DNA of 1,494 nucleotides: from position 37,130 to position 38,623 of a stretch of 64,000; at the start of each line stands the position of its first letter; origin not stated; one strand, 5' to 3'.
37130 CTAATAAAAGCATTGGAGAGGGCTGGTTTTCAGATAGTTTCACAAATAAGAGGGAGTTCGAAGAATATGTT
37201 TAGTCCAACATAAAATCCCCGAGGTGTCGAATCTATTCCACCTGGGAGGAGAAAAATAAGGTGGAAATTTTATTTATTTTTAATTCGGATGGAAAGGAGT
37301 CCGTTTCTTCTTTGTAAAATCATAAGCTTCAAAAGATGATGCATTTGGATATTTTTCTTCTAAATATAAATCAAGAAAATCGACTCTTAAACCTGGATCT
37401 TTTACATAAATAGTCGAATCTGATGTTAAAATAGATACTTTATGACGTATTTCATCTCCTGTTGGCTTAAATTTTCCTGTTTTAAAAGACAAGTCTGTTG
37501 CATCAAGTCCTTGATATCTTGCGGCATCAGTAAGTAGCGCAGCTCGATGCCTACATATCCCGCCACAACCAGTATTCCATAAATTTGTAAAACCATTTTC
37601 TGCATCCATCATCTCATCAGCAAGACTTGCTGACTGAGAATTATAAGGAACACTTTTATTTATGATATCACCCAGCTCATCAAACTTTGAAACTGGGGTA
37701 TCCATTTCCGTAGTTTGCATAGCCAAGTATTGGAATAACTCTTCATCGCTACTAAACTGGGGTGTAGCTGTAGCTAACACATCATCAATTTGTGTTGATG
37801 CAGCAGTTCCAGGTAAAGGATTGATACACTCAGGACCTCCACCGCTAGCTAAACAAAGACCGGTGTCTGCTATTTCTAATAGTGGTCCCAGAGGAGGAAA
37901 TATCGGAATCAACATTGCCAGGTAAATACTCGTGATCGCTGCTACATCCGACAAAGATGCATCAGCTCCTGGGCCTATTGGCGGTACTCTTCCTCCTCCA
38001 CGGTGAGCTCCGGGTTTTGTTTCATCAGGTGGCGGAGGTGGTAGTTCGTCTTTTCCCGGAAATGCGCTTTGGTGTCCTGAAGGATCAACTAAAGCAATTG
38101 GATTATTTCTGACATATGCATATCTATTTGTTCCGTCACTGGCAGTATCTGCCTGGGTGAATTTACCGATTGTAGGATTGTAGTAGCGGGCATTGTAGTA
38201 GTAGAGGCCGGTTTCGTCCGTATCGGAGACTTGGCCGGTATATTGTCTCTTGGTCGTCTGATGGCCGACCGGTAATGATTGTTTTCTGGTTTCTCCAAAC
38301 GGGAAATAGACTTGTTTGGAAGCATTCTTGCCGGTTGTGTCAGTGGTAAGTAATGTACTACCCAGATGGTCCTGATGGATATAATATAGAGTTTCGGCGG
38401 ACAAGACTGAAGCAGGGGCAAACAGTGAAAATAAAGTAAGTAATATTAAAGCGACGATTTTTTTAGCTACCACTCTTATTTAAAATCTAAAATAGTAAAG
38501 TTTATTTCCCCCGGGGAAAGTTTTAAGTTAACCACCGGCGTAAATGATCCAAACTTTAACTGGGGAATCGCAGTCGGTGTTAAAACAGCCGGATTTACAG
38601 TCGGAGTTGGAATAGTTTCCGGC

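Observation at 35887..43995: RHS polymorphic-toxin locus in which the core-plus-tail modules are separate genes with their own signal peptides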

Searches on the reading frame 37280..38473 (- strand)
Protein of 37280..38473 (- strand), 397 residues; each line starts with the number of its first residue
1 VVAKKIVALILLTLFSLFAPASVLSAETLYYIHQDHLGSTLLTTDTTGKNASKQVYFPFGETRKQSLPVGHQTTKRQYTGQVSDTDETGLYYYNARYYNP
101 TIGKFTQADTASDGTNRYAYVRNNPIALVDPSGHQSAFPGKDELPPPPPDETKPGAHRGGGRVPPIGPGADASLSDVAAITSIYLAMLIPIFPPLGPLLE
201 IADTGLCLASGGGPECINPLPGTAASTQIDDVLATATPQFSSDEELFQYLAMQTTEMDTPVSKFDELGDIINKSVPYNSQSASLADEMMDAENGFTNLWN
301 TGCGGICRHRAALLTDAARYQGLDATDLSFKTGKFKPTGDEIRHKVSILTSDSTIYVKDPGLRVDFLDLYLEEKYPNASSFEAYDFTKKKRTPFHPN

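Call 7: search_protein_families(library=pfam, proteins=[window:37280-38473:-], max_evalue=0.01)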
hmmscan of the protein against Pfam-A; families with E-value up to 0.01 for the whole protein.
window:37280-38473:- (397 aa): 0 families

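Call 8: search_protein_families(library=ncbifam, proteins=[window:37280-38473:-], max_evalue=0.01)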
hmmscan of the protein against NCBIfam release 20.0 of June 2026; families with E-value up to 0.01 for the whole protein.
window:37280-38473:- (397 aa): 2 families
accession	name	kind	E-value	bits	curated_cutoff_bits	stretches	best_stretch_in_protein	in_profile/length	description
TIGR03696.1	Rhs_assc_core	domain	3.8e-22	78.6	32.5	1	56-134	1-76/76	RHS repeat-associated core domain-containing protein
NF041261.1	RHS_core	equivalog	4.9e-07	28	2000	1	25-133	1153-1260/1261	RHS element core protein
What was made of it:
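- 38075..38398 (-): Cassette 1 RHS-associated core (plug / aspartyl autoprotease). Holds DHLGS, Asp109, Asp130 and the motif P-IALV-DPSG. TIGR03696 3.8e-22 (call 8).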

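Call 12: find_homologous_proteins(query=window:37280-38473:-)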
Query window:37280-38473:- (397 aa): 729 proteins with E <= 0.001 among 8000 candidates; the best 120 are listed.
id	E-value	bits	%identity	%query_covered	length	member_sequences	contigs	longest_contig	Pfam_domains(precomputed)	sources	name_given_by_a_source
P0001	7.2e-268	906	100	100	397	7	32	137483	PF25023.2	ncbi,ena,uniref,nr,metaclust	ncbi:hypothetical protein A3J20_03395 [Candidatus Gottesmanbacteria bacterium RIFCSPLOWO2_02_FULL_42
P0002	2.2e-98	348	95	42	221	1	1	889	-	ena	-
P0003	1.6e-90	322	67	53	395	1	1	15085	PF25023.2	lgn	-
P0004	2.0e-55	207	75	31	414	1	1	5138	PF25023.2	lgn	-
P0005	7.3e-55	205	78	29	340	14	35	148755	PF25023.2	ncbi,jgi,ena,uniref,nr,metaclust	ncbi:hypothetical protein A3J20_03390 [Candidatus Gottesmanbacteria bacterium RIFCSPLOWO2_02_FULL_42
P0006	3.7e-53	199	49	59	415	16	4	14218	-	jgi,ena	-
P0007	7.1e-53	198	49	54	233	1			PF25023.2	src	-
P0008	2.1e-51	194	68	32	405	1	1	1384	PF25023.2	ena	-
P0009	8.5e-49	185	44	59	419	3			PF25023.2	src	-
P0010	6.0e-48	182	44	57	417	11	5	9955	PF25023.2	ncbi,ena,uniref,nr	ncbi:hypothetical protein A2955_00680 [Candidatus Woesebacteria bacterium RIFCSPLOWO2_01_FULL_37_19]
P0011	6.6e-48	182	66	29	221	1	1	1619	PF25023.2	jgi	-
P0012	3.9e-47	180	32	90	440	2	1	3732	PF25023.2,PF04473.19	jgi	jgi:RHS repeat-associated protein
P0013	9.5e-47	178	36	90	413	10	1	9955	PF25023.2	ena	-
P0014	1.9e-45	174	69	28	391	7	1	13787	PF25023.2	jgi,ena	-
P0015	6.4e-45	172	60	34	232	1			PF25023.2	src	-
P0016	2.2e-43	167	62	33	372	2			-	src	-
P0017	2.1e-42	164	60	33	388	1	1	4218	PF25023.2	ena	-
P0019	1.1e-41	162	42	51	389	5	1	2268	PF25023.2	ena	-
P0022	4.6e-41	160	60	34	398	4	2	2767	PF25023.2,PF08241.19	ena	-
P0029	8.0e-40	155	60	34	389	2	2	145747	PF25023.2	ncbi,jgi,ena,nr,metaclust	ncbi:hypothetical protein A2379_03600 [Candidatus Amesbacteria bacterium RIFOXYB1_FULL_47_13]|nr:MAG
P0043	9.3e-37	145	64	28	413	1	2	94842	PF25023.2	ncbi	-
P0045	1.0e-36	145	43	51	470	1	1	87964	PF25023.2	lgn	-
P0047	1.5e-36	145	36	78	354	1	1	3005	PF04473.19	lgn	-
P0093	2.1e-26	111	47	33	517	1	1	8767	PF07591.16,PF14623.12,PF05203.22,PF25023.2,PF01079.26,PF14890.12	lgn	-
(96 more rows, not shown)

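Call 28: search_protein_families(library=pfam, proteins=[P0012, P0047, P0003, P0009, P0022, P0006, P0093], max_evalue=1)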
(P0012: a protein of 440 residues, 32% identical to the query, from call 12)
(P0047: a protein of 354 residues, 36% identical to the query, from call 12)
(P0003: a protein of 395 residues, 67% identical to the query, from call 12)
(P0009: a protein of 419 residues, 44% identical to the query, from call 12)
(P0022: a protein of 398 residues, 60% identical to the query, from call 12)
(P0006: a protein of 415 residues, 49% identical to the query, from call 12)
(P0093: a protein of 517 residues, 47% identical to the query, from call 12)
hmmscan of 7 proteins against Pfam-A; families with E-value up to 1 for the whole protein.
P0012 (440 aa): 3 families
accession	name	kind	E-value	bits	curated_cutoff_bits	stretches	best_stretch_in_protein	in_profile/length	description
PF04473.18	DUF553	-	4.1e-06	26.7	20.5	1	325-429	29-130/140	Transglutaminase-like domain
PF03527.20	RHS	-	0.022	15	27.9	1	50-70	3-23/38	RHS protein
PF01841.26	Transglut_core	-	0.13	13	23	1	318-408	13-104/108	Transglutaminase-like superfamily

P0047 (354 aa): 2 families
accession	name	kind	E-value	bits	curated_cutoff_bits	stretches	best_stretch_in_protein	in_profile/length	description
PF04473.18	DUF553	-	1.9e-05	24.6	20.5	1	236-333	32-129/140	Transglutaminase-like domain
PF01542.23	HCV_core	-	0.26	12.2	23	1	157-208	7-50/75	Hepatitis C virus core protein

P0003 (395 aa): 0 families

P0009 (419 aa): 2 families
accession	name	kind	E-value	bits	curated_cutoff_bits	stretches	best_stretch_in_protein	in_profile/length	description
PF09178.16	MGTA_C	-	0.005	17.4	27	1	365-385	28-48/50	4-alpha-glucanotransferase, C-terminal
PF03527.20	RHS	-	0.017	15.4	27.9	1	55-85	2-32/38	RHS protein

P0022 (398 aa): 5 families
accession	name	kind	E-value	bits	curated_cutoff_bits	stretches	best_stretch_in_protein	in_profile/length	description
PF08241.18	Methyltransf_11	-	9.1e-06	26.7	21.2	1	279-326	47-94/95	Methyltransferase domain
PF13649.12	Methyltransf_25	-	0.0028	18.7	27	1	279-323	51-97/97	Methyltransferase domain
PF13847.12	Methyltransf_31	-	0.0038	17.3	27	1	280-331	60-113/145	Methyltransferase domain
PF03141.22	Methyltransf_29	-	0.02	13.9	23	1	284-331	173-221/506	Putative S-adenosyl-L-methionine-dependent methyltransferase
PF03527.20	RHS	-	0.18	12.2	27.9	1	28-48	3-23/38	RHS protein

P0006 (415 aa): 0 families

P0093 (517 aa): 7 families
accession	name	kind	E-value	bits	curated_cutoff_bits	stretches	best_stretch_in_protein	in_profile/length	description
PF07591.16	PT-HINT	-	1.4e-11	45.2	27.7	1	387-512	3-137/137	Pretoxin HINT domain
PF01079.26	Hint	-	5.9e-11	42.8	29.7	1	374-484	8-132/213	Hint module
PF14890.11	Intein_splicing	-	2e-10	41.1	35.8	2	387-469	2-93/155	Intein splicing domain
PF14623.11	Vint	-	5.4e-08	33.3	27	1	378-463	1-77/166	Hint-domain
PF05203.21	Hom_end_hint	-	2.1e-07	31.6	32.1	1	379-410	1-32/228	Hom_end-associated Hint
PF13403.11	Hint_2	-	0.0022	18.8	28.4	1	379-451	2-86/147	Hint domain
PF18337.7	Tudor_RapA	-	0.11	13.1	26.4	0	381-420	2-44/62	RapA N-terminal Tudor like domain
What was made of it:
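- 37799..37951 (-): Conserved pre-toxin module: a hydrophobic helix (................) followed by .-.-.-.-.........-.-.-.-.. No Pfam family (calls 7, 28).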

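Call 38: find_encoding_contigs(protein=P0003, flank=10000, max_places=3)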
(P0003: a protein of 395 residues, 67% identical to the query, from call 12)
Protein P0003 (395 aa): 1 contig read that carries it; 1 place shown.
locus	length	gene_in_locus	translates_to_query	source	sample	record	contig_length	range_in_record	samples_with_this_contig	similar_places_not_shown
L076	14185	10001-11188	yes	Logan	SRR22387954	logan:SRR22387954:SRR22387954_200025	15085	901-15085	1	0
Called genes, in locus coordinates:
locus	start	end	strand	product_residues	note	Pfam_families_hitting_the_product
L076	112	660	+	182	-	-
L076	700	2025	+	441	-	-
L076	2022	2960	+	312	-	-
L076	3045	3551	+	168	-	-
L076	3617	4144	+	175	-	-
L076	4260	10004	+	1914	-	PF05593:RHS_repeat (weak)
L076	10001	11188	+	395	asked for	PF25023:TEN_YD-shell (weak)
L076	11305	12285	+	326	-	-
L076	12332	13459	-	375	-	PF01637:ATPase_2 (weak), PF13173:AAA_14, PF13635:DUF4143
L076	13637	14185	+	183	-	?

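Call 56: find_encoding_contigs(protein=P0001, flank=10000, max_places=4)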
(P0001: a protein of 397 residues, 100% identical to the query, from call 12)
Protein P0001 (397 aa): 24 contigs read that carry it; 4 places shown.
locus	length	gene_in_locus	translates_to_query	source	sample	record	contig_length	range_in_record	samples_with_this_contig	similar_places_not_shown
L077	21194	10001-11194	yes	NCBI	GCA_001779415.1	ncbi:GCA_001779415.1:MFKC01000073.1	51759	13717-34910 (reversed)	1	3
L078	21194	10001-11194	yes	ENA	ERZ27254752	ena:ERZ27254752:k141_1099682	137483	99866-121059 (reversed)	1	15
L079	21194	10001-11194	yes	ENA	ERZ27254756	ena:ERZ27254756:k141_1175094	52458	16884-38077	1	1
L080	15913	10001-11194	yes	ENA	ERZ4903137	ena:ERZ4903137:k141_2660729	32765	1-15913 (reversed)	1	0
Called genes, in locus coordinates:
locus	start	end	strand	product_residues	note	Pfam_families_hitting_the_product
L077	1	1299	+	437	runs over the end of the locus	-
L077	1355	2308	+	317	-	-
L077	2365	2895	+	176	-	-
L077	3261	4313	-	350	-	PF02661:Fic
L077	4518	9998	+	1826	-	PF05593:RHS_repeat (faint), PF25023:TEN_YD-shell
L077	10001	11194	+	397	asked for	PF25023:TEN_YD-shell (weak)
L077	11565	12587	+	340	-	PF25023:TEN_YD-shell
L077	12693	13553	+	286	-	PF16268:DUF4921 (faint), PF16285:DUF4931_N (weak), PF01087:GalP_UDP_transf (weak), PF02744:GalP_UDP_tr_C (faint)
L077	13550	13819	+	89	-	-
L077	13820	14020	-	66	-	PF12728:HTH_17, PF13411:MerR_1, PF00376:MerR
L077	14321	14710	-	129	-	PF16320:Ribosomal_L12_N, PF00542:Ribosomal_L12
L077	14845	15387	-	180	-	PF00466:Ribosomal_L10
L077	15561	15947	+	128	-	-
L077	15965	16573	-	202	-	PF13205:Big_5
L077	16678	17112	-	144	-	PF05257:CHAP (faint)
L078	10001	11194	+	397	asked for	PF25023:TEN_YD-shell (weak)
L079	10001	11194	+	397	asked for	PF25023:TEN_YD-shell (weak)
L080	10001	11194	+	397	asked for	PF25023:TEN_YD-shell (weak)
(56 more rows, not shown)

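Call 58: find_encoding_contigs(protein=P0029, flank=9000, max_places=1)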
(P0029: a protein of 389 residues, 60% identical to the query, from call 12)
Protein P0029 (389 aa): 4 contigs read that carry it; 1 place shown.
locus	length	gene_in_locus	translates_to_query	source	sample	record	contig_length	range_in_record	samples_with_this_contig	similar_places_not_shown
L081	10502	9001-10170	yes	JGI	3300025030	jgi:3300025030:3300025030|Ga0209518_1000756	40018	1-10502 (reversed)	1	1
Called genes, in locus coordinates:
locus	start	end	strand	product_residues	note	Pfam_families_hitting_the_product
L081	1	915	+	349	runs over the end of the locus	-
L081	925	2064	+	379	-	-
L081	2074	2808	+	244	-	PF01048:PNP_UDP_1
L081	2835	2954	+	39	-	-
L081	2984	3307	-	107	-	-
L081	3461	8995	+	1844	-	PF05593:RHS_repeat (faint), PF25023:TEN_YD-shell (weak)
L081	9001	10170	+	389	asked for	PF25023:TEN_YD-shell (weak)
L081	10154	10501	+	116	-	?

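Call 59: find_encoding_contigs(protein=P0043, flank=9000, max_places=1)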
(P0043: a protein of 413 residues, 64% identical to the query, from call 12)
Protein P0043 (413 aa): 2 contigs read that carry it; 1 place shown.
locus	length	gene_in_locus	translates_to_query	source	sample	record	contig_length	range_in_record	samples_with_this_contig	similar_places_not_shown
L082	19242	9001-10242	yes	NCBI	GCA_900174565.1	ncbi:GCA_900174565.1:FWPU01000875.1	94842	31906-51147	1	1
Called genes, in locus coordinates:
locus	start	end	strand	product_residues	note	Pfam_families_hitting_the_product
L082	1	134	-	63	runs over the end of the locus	-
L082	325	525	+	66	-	PF12728:HTH_17, PF13411:MerR_1, PF00376:MerR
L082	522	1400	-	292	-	PF16285:DUF4931_N (weak), PF01087:GalP_UDP_transf, PF16268:DUF4921 (faint), PF02744:GalP_UDP_tr_C (weak)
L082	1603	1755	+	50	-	-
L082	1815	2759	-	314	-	PF01869:BcrAD_BadFG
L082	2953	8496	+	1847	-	PF05593:RHS_repeat (faint), PF25023:TEN_YD-shell (weak)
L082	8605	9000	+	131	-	PF05635:23S_rRNA_IVP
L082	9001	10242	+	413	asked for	PF25023:TEN_YD-shell (weak)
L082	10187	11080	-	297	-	PF00923:TAL_FSA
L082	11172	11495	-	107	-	PF05635:23S_rRNA_IVP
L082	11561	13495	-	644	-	PF00456:Transketolase_N, PF13292:DXP_synthase_N (faint), PF00676:E1_dh (faint), PF02779:Transket_pyr, PF02780:Transketolase_C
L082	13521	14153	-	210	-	PF00834:Ribul_P_3_epim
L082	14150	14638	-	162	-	PF02502:LacAB_rpiB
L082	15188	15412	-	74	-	-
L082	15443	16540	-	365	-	-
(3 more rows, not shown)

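Call 60: find_encoding_contigs(protein=P0045, flank=9000, max_places=1)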
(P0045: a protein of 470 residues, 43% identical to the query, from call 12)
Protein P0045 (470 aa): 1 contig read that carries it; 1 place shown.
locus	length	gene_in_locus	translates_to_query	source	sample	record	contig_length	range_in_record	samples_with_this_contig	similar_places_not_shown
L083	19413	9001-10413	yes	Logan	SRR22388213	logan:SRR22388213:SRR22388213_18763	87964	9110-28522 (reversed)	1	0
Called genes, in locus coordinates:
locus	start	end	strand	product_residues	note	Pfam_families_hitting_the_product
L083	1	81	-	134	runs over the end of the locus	-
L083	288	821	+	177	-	PF03692:CxxCxxCC (weak)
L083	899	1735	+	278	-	PF01370:Epimerase, PF04321:RmlD_sub_bind, PF07993:NAD_binding_4 (faint), PF02719:Polysacc_synt_2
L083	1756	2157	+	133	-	-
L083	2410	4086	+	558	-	-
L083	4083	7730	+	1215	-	PF05593:RHS_repeat (faint), PF25023:TEN_YD-shell (faint)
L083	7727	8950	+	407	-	-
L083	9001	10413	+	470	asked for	PF25023:TEN_YD-shell (weak)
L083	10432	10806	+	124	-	-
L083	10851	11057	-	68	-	-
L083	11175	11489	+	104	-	PF01638:HxlR, PF01022:HTH_5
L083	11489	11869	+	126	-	PF10865:DUF2703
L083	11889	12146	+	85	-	PF13192:Thioredoxin_3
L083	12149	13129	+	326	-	PF03773:ArsP_1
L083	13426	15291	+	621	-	-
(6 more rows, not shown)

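Call 62: search_protein_families(library=pfam, alignment_id=A5, max_evalue=0.01)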
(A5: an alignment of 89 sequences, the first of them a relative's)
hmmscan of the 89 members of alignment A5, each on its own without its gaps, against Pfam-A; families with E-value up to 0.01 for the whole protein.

A. member 1, P0001 (397 aa): 0 families

B. families by the number of members that match (of 89 scanned): 18 families
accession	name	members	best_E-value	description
PF03527.20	RHS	15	4.4e-06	RHS protein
PF04473.18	DUF553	3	4.1e-06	Transglutaminase-like domain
PF11814.14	DUF3335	3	9.3e-05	Peptidase_C39 like family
PF08241.18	Methyltransf_11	2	9.1e-06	Methyltransferase domain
PF13529.12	Peptidase_C39_2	2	1.1e-05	Peptidase_C39 like family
PF01841.26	Transglut_core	2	4.4e-05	Transglutaminase-like superfamily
PF09178.16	MGTA_C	2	0.005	4-alpha-glucanotransferase, C-terminal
PF03412.21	Peptidase_C39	2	0.007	Peptidase C39 family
PF07591.16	PT-HINT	1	1.4e-11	Pretoxin HINT domain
PF01079.26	Hint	1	5.9e-11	Hint module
PF14890.11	Intein_splicing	1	2e-10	Intein splicing domain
PF14623.11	Vint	1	5.4e-08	Hint-domain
PF05203.21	Hom_end_hint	1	2.1e-07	Hom_end-associated Hint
PF11617.13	Cu-binding_MopE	1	7.5e-05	Putative metal-binding motif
PF13403.11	Hint_2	1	0.0022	Hint domain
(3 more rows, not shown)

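Call 68: search_solved_structures(query=window:37283-38473:-, max_evalue=0.01, show_alignments=2)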
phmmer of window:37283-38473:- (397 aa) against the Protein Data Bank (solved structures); distinct sequences matched with E-value up to 0.01: 24.
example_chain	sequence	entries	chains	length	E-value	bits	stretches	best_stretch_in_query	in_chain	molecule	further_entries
5kis_B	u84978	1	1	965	5.9e-16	62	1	27-170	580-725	RHS2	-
6suq_A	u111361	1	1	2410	6.9e-16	61.8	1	28-138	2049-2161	TcdB2,TccC3,Genome polyprotein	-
6suf_F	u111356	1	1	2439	1.2e-15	61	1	28-135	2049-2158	TcdB2,TccC3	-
6h6e_F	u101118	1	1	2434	1.2e-15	61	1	28-135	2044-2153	TcdB2,TccC3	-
6sup_A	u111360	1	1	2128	1.6e-15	60.5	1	28-133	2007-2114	TcdB2,TccC3,Cell division control protein 42 homolog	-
6h6g_A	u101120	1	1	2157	3.2e-15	59.6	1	28-133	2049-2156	TcdB2,TccC3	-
4o9x_A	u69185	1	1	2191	3.3e-15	59.5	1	28-133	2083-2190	TcdB2, TccC3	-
6sue_F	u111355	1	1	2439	9.2e-15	58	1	28-135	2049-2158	TcdB2,TccC3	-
6h6f_F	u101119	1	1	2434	9.3e-15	58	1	28-135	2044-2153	TcdB2,TccC3,TccC3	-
6l7i_G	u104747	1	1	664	1.4e-14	57.4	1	27-133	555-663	TccC2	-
4igl_B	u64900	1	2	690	4.5e-13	52.5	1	39-133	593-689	YenC2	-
9c4k_Q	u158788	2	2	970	5.4e-13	52.2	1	39-134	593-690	Toxin subunit YenC2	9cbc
8fjp_A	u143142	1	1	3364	1.2e-12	51.1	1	29-134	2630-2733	salivary gland surface protein 1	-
9on3_A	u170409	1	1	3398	3.2e-11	46.4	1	27-134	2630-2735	SGS4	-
8cp6_B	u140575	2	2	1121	2.3e-07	33.7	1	26-133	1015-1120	Toxin protein Tse5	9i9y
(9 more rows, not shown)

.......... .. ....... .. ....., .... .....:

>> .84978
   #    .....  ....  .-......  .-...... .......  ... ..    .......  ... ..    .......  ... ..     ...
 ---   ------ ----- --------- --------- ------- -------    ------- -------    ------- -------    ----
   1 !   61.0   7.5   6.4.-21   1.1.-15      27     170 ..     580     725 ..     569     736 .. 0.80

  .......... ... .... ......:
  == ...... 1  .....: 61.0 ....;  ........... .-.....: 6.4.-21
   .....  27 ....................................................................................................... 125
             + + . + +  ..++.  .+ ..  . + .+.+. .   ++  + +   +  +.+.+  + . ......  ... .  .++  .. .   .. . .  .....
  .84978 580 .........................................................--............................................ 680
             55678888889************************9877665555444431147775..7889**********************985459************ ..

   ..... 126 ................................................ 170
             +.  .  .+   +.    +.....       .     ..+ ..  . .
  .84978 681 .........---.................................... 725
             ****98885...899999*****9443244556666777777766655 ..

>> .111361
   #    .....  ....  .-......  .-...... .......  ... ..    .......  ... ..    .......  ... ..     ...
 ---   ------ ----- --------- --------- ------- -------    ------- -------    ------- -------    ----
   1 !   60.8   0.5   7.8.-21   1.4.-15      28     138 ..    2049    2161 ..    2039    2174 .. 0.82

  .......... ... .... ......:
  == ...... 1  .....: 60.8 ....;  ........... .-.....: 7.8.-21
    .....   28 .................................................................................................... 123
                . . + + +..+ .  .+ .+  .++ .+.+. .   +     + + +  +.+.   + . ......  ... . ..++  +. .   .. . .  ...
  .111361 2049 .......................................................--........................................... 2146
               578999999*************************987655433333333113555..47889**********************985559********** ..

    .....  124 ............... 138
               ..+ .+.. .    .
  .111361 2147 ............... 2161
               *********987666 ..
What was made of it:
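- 38075..38398 (-): Best PDB sequence matches are TcC-type cores (call 68).
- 37952..38074 (-): Pro-rich linker after the predicted cleavage site (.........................). A similar poly-Pro stretch follows the core in RHS2, PDB 5kis_B (call 68).
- Closest known: Tc. Same: The cassette core is closest in sequence to TcC cores, E about 1e-15 (call 68).
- Among solved structures the core is closest in sequence to TcC subunits, E about 1e-15 (call 68).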
